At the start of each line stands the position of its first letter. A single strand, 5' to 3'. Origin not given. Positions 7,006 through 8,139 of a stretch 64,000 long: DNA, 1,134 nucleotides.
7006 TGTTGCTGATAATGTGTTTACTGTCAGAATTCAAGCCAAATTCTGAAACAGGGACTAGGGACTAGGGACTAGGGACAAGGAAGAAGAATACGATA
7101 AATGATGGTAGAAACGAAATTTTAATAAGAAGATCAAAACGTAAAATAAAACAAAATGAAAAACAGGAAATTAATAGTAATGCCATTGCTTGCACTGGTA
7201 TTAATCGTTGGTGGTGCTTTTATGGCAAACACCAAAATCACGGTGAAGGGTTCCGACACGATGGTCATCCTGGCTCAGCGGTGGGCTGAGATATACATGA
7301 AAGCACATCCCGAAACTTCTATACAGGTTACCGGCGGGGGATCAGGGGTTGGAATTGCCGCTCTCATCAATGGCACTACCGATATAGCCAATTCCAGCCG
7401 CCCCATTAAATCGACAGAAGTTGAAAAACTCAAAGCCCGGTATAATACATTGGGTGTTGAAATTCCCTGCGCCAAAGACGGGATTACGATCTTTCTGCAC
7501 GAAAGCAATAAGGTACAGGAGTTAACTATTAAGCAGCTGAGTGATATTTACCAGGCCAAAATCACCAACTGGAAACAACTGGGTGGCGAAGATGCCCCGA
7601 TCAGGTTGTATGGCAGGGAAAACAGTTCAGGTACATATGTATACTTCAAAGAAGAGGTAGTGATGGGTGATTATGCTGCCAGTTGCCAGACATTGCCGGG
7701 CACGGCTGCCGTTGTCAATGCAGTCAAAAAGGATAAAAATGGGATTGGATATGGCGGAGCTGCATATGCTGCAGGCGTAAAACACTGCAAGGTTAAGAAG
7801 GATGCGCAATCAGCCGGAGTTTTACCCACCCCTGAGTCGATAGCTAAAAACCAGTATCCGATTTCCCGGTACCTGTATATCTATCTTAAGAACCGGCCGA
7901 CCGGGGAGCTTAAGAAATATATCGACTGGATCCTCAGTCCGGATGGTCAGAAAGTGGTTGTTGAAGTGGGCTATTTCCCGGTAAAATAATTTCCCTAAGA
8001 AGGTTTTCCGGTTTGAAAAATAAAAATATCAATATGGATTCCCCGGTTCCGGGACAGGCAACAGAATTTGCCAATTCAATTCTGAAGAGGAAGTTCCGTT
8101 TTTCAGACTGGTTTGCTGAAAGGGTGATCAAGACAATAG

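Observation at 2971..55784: The heptamer/octamer arrays are polar with respect to the flanking genes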

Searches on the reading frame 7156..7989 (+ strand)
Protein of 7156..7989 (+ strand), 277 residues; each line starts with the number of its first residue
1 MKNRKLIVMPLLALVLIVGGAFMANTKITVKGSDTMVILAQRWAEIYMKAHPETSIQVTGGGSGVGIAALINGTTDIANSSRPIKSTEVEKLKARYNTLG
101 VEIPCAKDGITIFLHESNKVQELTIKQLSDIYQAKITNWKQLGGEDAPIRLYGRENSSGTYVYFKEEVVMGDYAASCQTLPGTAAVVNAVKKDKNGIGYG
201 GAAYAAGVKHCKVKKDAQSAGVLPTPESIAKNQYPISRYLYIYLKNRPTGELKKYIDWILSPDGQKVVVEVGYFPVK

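Call 21: search_protein_families(library=pfam, proteins=[window:7156-7989:+])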
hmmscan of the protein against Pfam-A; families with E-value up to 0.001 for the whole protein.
window:7156-7989:+ (277 aa): 4 families
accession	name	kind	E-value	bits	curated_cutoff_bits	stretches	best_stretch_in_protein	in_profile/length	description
PF12849.12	PBP_like_2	-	7.3e-45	154.2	27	1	26-262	8-266/267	PBP superfamily domain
PF12727.12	PBP_like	-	4.2e-14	52.6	27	1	45-207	2-160/193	PBP superfamily domain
PF01547.30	SBP_bac_1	-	1.4e-05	25.7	26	1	41-266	15-307/307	Bacterial extracellular solute-binding protein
PF13531.11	SBP_bac_11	-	2.3e-05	24.7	25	1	40-273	13-226/227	Bacterial extracellular solute-binding protein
